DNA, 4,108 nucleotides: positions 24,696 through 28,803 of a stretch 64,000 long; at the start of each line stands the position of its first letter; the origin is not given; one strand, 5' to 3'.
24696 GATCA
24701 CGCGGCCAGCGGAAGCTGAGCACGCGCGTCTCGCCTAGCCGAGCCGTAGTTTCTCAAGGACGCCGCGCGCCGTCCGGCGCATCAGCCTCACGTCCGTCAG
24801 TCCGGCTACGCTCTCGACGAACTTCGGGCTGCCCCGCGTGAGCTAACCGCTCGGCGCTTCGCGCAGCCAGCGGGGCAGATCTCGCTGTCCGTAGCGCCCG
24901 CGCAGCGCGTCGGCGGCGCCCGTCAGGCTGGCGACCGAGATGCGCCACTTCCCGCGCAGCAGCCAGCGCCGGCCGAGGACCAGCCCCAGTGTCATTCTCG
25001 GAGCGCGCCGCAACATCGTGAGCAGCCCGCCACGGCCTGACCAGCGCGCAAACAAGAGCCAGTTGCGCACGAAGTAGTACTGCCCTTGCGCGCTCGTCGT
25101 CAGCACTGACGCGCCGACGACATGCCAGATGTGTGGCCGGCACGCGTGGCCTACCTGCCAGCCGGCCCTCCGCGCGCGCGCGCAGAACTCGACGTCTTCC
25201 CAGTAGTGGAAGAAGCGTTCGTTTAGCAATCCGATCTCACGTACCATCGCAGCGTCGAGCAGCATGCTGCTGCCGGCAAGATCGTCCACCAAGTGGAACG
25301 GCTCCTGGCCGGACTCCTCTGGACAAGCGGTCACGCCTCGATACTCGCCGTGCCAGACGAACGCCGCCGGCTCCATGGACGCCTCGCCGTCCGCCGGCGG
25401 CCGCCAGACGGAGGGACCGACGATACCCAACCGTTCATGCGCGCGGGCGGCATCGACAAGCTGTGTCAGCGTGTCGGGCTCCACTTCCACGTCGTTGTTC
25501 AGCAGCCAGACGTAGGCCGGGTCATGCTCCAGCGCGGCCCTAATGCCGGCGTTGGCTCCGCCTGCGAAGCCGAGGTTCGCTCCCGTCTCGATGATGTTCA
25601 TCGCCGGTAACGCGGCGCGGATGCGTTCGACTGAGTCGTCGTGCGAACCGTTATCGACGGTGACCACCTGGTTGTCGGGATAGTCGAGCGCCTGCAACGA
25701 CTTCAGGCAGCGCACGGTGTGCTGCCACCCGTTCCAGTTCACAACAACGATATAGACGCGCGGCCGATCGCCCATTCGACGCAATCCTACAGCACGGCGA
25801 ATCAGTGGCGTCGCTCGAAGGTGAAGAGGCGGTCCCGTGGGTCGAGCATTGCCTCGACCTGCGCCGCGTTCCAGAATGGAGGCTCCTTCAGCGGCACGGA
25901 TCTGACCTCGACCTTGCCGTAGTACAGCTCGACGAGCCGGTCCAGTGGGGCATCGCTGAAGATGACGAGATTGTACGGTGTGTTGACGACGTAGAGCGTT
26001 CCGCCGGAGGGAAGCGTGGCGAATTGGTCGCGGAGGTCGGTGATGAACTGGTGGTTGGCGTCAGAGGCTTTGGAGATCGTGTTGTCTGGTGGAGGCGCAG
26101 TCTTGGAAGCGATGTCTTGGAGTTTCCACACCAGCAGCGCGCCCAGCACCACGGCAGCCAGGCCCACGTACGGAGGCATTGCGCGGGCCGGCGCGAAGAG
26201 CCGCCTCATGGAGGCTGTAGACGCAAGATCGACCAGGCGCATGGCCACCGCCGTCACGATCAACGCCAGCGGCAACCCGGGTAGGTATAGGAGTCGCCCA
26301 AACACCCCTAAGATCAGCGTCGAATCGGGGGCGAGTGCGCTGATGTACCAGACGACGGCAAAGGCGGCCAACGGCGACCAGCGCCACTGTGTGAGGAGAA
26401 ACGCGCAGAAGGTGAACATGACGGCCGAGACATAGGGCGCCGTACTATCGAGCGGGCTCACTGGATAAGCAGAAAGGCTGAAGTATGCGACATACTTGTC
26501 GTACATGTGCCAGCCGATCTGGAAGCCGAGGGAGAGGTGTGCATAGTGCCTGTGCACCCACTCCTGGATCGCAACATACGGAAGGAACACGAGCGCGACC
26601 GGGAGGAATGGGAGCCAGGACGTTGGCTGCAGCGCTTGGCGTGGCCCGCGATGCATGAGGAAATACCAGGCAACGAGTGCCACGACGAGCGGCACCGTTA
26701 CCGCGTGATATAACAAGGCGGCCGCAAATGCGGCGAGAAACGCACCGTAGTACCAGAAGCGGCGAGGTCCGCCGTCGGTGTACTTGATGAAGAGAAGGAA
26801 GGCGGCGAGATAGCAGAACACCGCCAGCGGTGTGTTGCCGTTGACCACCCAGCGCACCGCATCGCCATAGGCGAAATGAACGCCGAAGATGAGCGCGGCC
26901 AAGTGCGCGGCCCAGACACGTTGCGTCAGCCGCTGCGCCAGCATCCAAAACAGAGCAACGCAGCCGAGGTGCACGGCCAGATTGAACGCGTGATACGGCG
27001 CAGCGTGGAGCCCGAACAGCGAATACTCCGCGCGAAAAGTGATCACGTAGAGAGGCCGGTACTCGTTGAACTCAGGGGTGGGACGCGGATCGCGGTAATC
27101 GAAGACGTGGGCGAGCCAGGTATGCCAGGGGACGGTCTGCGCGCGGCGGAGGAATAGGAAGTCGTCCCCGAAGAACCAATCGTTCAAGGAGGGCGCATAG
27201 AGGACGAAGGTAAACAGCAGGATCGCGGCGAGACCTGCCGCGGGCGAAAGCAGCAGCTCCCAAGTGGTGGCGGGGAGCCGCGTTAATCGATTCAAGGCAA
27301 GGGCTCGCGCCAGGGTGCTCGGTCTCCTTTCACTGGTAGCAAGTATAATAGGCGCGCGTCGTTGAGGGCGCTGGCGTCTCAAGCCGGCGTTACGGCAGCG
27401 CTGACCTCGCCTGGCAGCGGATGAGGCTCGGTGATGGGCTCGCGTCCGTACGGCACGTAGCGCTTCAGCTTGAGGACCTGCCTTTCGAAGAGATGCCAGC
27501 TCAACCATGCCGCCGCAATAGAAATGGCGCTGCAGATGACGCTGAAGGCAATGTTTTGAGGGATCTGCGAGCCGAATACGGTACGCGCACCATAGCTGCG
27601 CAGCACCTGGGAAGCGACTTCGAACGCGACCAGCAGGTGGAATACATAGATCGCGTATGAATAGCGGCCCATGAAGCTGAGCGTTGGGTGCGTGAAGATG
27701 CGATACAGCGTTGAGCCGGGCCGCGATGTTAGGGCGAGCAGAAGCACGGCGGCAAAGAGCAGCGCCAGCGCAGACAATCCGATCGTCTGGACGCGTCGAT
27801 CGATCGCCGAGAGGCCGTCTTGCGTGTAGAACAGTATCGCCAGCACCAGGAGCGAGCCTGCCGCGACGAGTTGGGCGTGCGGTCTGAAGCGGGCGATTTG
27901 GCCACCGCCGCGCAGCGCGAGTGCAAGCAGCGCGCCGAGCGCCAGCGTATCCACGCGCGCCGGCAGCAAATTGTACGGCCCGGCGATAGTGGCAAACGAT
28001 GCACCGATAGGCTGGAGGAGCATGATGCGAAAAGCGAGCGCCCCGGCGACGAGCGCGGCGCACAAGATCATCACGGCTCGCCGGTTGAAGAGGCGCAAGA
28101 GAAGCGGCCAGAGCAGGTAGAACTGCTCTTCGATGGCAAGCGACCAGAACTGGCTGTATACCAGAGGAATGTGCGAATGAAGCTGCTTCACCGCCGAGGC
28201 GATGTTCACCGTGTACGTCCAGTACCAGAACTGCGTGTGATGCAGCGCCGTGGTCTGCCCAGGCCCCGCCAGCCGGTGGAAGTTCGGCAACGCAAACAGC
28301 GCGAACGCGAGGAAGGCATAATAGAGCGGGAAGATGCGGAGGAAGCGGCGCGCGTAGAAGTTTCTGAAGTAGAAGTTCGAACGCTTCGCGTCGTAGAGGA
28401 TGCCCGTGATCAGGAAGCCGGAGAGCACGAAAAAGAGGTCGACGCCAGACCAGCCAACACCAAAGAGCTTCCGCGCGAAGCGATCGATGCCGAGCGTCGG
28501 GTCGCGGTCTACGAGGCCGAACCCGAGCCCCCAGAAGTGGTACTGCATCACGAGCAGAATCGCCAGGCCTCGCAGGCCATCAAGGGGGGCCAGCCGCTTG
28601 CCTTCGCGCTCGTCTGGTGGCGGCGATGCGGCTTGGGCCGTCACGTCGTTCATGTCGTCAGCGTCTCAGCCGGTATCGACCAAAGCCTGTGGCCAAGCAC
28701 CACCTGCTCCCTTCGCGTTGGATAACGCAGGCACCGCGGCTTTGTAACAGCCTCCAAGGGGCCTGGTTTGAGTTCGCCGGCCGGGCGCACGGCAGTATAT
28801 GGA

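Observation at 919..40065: A 39-kb envelope glycan supercluster combining five GT-C-fold membrane transferases with two polyprenol-phosphate sugar synthases, an ABC exporter and a flippase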

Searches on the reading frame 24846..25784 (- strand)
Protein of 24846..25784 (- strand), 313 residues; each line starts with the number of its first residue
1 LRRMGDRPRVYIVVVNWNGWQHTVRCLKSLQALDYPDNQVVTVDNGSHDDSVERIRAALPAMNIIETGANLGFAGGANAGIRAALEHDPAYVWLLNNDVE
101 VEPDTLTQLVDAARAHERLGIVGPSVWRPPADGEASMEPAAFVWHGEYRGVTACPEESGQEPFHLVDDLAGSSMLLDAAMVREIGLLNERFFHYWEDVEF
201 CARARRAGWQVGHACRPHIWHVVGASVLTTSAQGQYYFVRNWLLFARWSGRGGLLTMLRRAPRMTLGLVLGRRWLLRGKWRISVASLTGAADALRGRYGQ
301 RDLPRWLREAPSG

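Call 5: search_protein_families(library=pfam, proteins=[window:24846-25784:-], max_evalue=0.01)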
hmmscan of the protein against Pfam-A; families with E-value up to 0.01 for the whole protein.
window:24846-25784:- (313 aa): 4 families
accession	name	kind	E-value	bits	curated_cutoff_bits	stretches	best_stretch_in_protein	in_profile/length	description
PF00535.33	Glycos_transf_2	-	1.5e-18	67.7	23.3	1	12-135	2-125/168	Glycosyl transferase family 2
PF13641.12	Glyco_tranf_2_3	-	1.7e-13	51.6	27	1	8-227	1-217/230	Glycosyltransferase like family 2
PF13632.12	Glyco_trans_2_3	-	5.8e-06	26.7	27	1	169-280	72-165/198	Glycosyl transferase family group 2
PF13506.12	Glyco_transf_21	-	2.3e-05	24.4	21.7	1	88-225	30-158/174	Glycosyl transferase family 21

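Call 12: search_protein_families(library=ncbifam, proteins=[window:24846-25784:-], max_evalue=0.01)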
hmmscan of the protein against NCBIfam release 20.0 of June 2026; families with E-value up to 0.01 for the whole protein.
window:24846-25784:- (313 aa): 13 families
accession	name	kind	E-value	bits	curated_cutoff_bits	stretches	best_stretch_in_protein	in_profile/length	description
TIGR01556.1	rhamnosyltran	subfamily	2e-18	66.6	200.55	1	31-267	15-257/281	rhamnosyltransferase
TIGR03965.1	mycofact_glyco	equivalog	4.3e-13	48.9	280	1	8-221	74-280/467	mycofactocin biosynthesis glycosyltransferase MftF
NF050113.1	gal_furan_GlfT1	equivalog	1.6e-11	44.1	330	1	11-225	2-210/290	galactofuranosyltransferase GlfT1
NF041875.1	EPS_EpsD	equivalog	1.7e-10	40.8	370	1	12-222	3-207/325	exopolysaccharide biosynthesis glycosyltransferase EpsD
TIGR03937.1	PgaC_IcaA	equivalog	2.1e-09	36.8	422.3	1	4-122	41-159/407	poly-beta-1,6-N-acetyl-D-glucosamine synthase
NF007482.0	PRK10073.1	equivalog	5e-07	29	423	1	6-116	4-113/334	glycosyltransferase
TIGR03469.1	HpnB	hypoth_equivalog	2.4e-06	26.8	379.25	1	8-118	44-165/386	hopene-associated glycosyltransferase HpnB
TIGR04283.1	glyco_like_mftF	equivalog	1.7e-05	24.5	182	1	12-116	3-101/221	TIGR04283 family arsenosugar biosynthesis glycosyltransferase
NF050050.1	ProtGlycPglI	equivalog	0.0018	17.7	500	1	8-113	2-108/306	GalNAc(5)-diNAcBac-PP-undecaprenol beta-1,3-glucosyltransferase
TIGR03111.1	glyc2_xrt_Gpos1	hypoth_equivalog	0.0043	15.9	363.95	1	4-112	45-155/439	TIGR03111 family XrtG-associated glycosyltransferase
NF007453.0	PRK10018.1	equivalog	0.0045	16.7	382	1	4-109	2-107/280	colanic acid biosynthesis glycosyltransferase WcaA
TIGR04017.1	WcaA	equivalog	0.0055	16.3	495.75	1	6-109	3-106/279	colanic acid biosynthesis glycosyltransferase WcaA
NF047683.1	TeichurnBiosyTuaG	equivalog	0.0065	16.1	400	1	6-111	4-109/252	teichuronic acid biosynthesis protein TuaG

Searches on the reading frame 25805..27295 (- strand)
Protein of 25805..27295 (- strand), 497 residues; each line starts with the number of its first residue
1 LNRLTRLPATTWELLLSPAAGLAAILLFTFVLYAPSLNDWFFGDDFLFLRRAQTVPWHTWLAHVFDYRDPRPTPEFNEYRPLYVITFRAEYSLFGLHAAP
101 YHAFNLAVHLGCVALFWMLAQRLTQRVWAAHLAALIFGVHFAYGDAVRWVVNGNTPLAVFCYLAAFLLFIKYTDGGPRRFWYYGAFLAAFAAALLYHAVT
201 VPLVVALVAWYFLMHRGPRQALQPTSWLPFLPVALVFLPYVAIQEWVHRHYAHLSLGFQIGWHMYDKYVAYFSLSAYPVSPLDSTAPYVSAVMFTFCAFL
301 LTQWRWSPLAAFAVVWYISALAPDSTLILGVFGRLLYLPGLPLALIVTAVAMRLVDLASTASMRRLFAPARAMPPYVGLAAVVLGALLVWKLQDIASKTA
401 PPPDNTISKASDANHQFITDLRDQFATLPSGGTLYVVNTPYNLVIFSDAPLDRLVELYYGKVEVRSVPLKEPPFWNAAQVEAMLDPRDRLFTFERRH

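Call 12: search_protein_families(library=ncbifam, proteins=[window:25805-27295:-], max_evalue=0.01)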
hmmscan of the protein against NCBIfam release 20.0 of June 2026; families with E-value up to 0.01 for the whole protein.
window:25805-27295:- (497 aa): 0 families

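Call 17: find_homologous_proteins(query=window:25805-27295:-, max_evalue=0.001)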
Query window:25805-27295:- (497 aa): 23 proteins with E <= 0.001 among 8000 candidates.
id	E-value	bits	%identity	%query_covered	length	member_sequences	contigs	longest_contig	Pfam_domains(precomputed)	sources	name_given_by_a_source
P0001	1.0e-200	686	62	99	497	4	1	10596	-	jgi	jgi:4-amino-4-deoxy-L-arabinose transferase-like glycosyltransferase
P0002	7.0e-195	667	61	99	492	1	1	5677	-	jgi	jgi:hypothetical protein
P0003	4.2e-186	638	57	99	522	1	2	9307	-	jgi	jgi:4-amino-4-deoxy-L-arabinose transferase-like glycosyltransferase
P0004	9.2e-186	637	59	100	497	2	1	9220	-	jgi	jgi:hypothetical protein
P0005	9.3e-172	590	61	88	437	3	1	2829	-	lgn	-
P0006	1.2e-163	564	53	99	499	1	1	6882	-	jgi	jgi:4-amino-4-deoxy-L-arabinose transferase-like glycosyltransferase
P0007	3.1e-109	384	45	96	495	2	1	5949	-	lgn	-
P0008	2.5e-81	292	38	97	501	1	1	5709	-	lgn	-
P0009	1.4e-80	290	37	95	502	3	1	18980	-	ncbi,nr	ncbi:MAG: hypothetical protein IIC91_02745 [Chloroflexi bacterium]|nr:hypothetical protein [Chlorofl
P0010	2.7e-74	269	36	97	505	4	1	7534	-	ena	-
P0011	2.8e-23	101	27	98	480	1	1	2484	PF13231.13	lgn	-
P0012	1.2e-9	56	31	58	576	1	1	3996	PF13431.13,PF13414.13,PF13176.13,PF13428.13,PF13374.13,PF14559.13,PF00515.35,PF13424.13,PF13432.13,PF13181.13,PF07719.24,PF13174.13,PF13231.13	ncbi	ncbi:MAG: tetratricopeptide repeat protein [Terriglobales bacterium]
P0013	1.8e-7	48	33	21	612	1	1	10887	PF14559.13,PF13431.13,PF23914.2,PF13414.13,PF13371.13,PF00515.35,PF13424.13,PF13432.13,PF13428.13,PF07719.24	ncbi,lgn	-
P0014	1.8e-7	48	30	30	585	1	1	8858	PF14559.13,PF13431.13,PF00515.35,PF13424.13,PF13432.13,PF13181.13,PF25064.2,PF07719.24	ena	-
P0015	1.2e-6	46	27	44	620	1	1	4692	PF03704.24,PF13431.13,PF13414.13,PF13176.13,PF13428.13,PF13374.13,PF14559.13,PF24575.2,PF00515.35,PF13424.13,PF21033.5,PF13432.13,PF13181.13,PF14561.13,PF07719.24,PF13174.13,PF13231.13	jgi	jgi:protein O-mannosyl-transferase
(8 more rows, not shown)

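Call 22: search_solved_structures(query=A2, max_evalue=10)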
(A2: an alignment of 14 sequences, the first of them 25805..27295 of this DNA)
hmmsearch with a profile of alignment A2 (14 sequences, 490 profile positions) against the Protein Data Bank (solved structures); distinct sequences matched with E-value up to 10: 16.
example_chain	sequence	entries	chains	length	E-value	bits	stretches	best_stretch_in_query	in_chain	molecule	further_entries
1u77_A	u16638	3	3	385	0.29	13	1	198-328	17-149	Probable ammonium transporter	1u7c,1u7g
3c1j_A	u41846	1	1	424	0.73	11.6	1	213-328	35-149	Ammonia channel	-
3c1h_A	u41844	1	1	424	0.74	11.6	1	213-328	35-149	Ammonia channel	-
4nh2_A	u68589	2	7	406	0.74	11.6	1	208-328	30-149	Ammonia channel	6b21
2nuu_A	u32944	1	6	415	0.77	11.6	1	198-328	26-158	Ammonia channel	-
2now_A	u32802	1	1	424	0.89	11.4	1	209-328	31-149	Ammonia channel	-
2ns1_A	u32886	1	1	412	0.93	11.3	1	209-328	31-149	Ammonia channel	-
1xqe_A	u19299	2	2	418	0.96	11.3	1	209-328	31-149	Probable ammonium transporter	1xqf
9cs5_A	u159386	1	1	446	0.96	11.3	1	208-328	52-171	Ammonium transporter AmtB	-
3c1i_A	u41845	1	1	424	0.97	11.2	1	209-328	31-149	Ammonia channel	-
2npe_A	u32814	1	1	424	0.98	11.2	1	209-328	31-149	Ammonia channel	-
2nmr_A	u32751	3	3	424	0.98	11.2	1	209-328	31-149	Ammonia channel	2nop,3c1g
2npg_A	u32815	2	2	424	0.98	11.2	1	209-328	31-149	Ammonia channel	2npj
2npd_A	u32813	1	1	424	1.1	11.1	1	209-329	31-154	Ammonia channel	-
2npk_A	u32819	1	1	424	1.4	10.7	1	209-343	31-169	Ammonia channel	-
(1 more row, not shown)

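Call 31: search_protein_families(library=pfam, proteins=[window:25805-27295:-, P0011], max_evalue=1)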
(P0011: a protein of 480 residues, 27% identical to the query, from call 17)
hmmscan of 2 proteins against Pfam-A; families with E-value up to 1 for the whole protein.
window:25805-27295:- (497 aa): 0 families

P0011 (480 aa): 1 family
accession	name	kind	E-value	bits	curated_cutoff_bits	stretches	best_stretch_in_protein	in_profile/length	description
PF13231.12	PMT_2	-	9.6e-10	39.3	26.1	1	76-236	4-155/160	Dolichyl-phosphate-mannose-protein mannosyltransferase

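Call 42: predict_structure(alignment_id=A2)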
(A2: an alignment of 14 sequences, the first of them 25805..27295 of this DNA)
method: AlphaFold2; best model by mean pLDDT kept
length: 497 residues; sequences in the alignment: 14
mean_pLDDT: 82.3   pTM: 0.87
mean pLDDT of the five models: 82.3, 81.5, 81.1, 78.6, 77.4
residues with pLDDT >= 90: 214; 70-90: 174; 50-70: 95; < 50: 14
segments of 3 or more residues with pLDDT < 50: 1-7
pLDDT, mean of each block of 10 residues (from residue 1): 46 73 93 90 88 87 72 59 90 94 95 98 92 91 78 87 98 93 97 90 95 93 94 93 79 54 62 71 73 88 86 92 60 74 92 81 62 61 65 62 74 92 91 91 83 92 88 87 91 77
secondary structure, 60 per line:
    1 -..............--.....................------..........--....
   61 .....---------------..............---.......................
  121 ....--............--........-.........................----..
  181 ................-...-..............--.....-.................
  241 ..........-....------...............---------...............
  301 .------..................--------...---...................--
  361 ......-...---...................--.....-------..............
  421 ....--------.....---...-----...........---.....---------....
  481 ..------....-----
elements in order: H2-15 H18-38 H45-54 H57-65 H81-94 H98-124 H127-138 H141-148 H150-174 H179-196 H202-215 H218-222 H224-250 H252-255 H262-276 H286-301 H308-325 H340-358 H361-366 H374-392 H395-399 H407-424 E433-437 H449-459 E463-467 H477-482 E489-492

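Call 46: fold_search(model_id=the predicted structure, library=pdb)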
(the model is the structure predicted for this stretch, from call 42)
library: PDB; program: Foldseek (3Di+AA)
matches with E <= 10: 195; with E <= 0.001: 4
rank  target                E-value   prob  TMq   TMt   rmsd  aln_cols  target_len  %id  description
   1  5f15                  5.1e-05  1.00  0.47  0.44  10.6       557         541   14  Crystal Structure of ArnT from Cupriavidus metallidurans bound to Undecaprenyl phosphate (released 2016-02-17)
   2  5ezm                  9.4e-05  1.00  0.45  0.43  11.6       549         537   16  Crystal Structure of ArnT from Cupriavidus metallidurans in the apo state (released 2016-02-17)
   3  8b6l_I                3.4e-04  1.00  0.50  0.39  10.8       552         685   13  Subtomogram average of the human Sec61-TRAP-OSTA-translocon (released 2022-12-07)
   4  9n9j_I                7.4e-04  1.00  0.53  0.40   9.7       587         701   11  Structure of a GRP94 folding intermediate engaged with a CCDC134- and FKBP11-bound secretory translocon (released 2025-11-19)
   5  8age_A                1.2e-03  1.00  0.52  0.42  10.9       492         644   11  Structure of yeast oligosaccharylransferase complex with acceptor peptide bound (released 2022-12-07)
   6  8pn9_A                1.4e-03  1.00  0.50  0.39  10.7       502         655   11  Structure of human oligosaccharyltransferase OST-A complex bound to NGI-1 (released 2024-05-08)
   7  3waj                  2.1e-03  1.00  0.49  0.33  13.4       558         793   11  Crystal structure of the Archaeoglobus fulgidus oligosaccharyltransferase (O29867_ARCFU) complex with Zn and sulfate (released 2013-10-30)
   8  7e9s_A                2.8e-03  1.00  0.47  0.30  10.9       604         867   11  Archaeal oligosaccharyltransferase AglB from Archaeoglobus fulgidus in complex with an inhibitory peptide and a dolich (released 2021-09-08)
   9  6gxc_A                3.2e-03  1.00  0.47  0.36   8.9       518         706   13  Bacterial oligosaccharyltransferase PglB in complex with an inhibitory peptide and a reactive lipid-linked oligosaccha (released 2018-11-14)
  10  8agc_A                4.1e-03  1.00  0.50  0.38  12.0       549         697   12  Structure of yeast oligosaccharylransferase complex with lipid-linked oligosaccharide and non-acceptor peptide bound (released 2022-12-07)
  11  5ogl_A                4.3e-03  1.00  0.47  0.35   9.2       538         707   13  Structure of bacterial oligosaccharyltransferase PglB in complex with an acceptor peptide and an lipid-linked oligosac (released 2017-10-25)
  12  6ezn_F                4.8e-03  1.00  0.51  0.41  12.6       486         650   10  Cryo-EM structure of the yeast oligosaccharyltransferase (OST) complex (released 2018-01-17)
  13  8if8_B                5.4e-03  1.00  0.39  0.33  15.7       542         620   11  Arabinosyltransferase AftA (released 2023-05-31)
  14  6p25_B                6.2e-03  1.00  0.32  0.24   7.2       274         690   12  Structure of S. cerevisiae protein O-mannosyltransferase Pmt1-Pmt2 complex bound to the sugar donor and a peptide acce (released 2019-07-10)
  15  6s7t_A                6.4e-03  1.00  0.47  0.35  10.1       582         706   12  Cryo-EM structure of human oligosaccharyltransferase complex OST-B (released 2019-12-18)
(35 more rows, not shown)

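Call 49: find_encoding_contigs(protein=P0009, flank=10000, max_places=1)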
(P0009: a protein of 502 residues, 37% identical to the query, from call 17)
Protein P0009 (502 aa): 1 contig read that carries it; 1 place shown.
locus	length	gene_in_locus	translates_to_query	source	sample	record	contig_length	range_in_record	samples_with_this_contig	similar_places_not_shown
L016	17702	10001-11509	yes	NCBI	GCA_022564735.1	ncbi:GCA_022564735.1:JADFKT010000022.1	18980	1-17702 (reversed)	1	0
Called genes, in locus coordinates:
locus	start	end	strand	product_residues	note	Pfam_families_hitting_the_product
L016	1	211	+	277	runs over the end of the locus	PF00254:FKBP_C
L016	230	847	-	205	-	PF00578:AhpC-TSA, PF08534:Redoxin, PF00255:GSHPx (weak), PF13098:Thioredoxin_2 (faint), PF00085:Thioredoxin, PF13905:Thioredoxin_8 (weak)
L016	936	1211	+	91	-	PF13192:Thioredoxin_3 (weak)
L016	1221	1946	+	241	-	PF00027:cNMP_binding, PF13545:HTH_Crp_2, PF00325:Crp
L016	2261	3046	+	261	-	PF03328:HpcH_HpaI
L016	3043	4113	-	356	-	PF00389:2-Hacid_dh, PF02826:2-Hacid_dh_C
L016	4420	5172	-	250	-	PF00160:Pro_isomerase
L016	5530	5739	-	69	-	-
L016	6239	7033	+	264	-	PF00535:Glycos_transf_2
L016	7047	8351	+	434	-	PF01210:NAD_Gly3P_dh_N (faint), PF02558:ApbA (faint), PF03446:NAD_binding_2 (faint), PF03721:UDPG_MGDP_dh_N, PF03807:F420_oxidored (faint), PF00984:UDPG_MGDP_dh, PF03720:UDPG_MGDP_dh_C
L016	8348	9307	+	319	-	PF01073:3Beta_HSD, PF01370:Epimerase, PF02719:Polysacc_synt_2 (faint), PF04321:RmlD_sub_bind (weak), PF13460:NAD_binding_10 (faint), PF16363:GDP_Man_Dehyd, PF07993:NAD_binding_4 (weak)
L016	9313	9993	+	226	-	PF13489:Methyltransf_23, PF08241:Methyltransf_11, PF08242:Methyltransf_12 (weak), PF13649:Methyltransf_25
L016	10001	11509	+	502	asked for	-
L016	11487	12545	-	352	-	PF03706:LPG_synthase_TM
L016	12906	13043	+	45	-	-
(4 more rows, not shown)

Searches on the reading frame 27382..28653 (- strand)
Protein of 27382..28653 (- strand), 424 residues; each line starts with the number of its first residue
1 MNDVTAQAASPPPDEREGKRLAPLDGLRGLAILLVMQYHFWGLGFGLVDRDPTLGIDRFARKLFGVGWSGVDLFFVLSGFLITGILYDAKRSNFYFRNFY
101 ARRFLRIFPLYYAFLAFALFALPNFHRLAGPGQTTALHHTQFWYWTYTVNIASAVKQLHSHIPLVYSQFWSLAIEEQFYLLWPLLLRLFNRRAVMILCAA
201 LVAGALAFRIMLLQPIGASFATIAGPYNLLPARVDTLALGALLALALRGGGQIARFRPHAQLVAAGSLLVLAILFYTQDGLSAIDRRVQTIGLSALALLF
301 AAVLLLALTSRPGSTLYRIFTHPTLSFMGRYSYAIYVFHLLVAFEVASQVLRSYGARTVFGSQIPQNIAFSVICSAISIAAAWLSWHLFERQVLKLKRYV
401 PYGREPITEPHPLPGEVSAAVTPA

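Call 6: search_protein_families(library=pfam, proteins=[window:27382-28653:-], max_evalue=0.01)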
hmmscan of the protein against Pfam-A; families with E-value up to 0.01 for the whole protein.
window:27382-28653:- (424 aa): 1 family
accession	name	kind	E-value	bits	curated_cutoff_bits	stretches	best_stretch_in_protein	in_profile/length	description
PF01757.29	Acyl_transf_3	-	1.8e-27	96.7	31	1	24-386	4-325/326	Acyltransferase domain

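Call 13: search_protein_families(library=ncbifam, proteins=[window:27382-28653:-], max_evalue=0.01)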
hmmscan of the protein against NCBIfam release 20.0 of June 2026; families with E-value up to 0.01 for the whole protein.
window:27382-28653:- (424 aa): 0 families
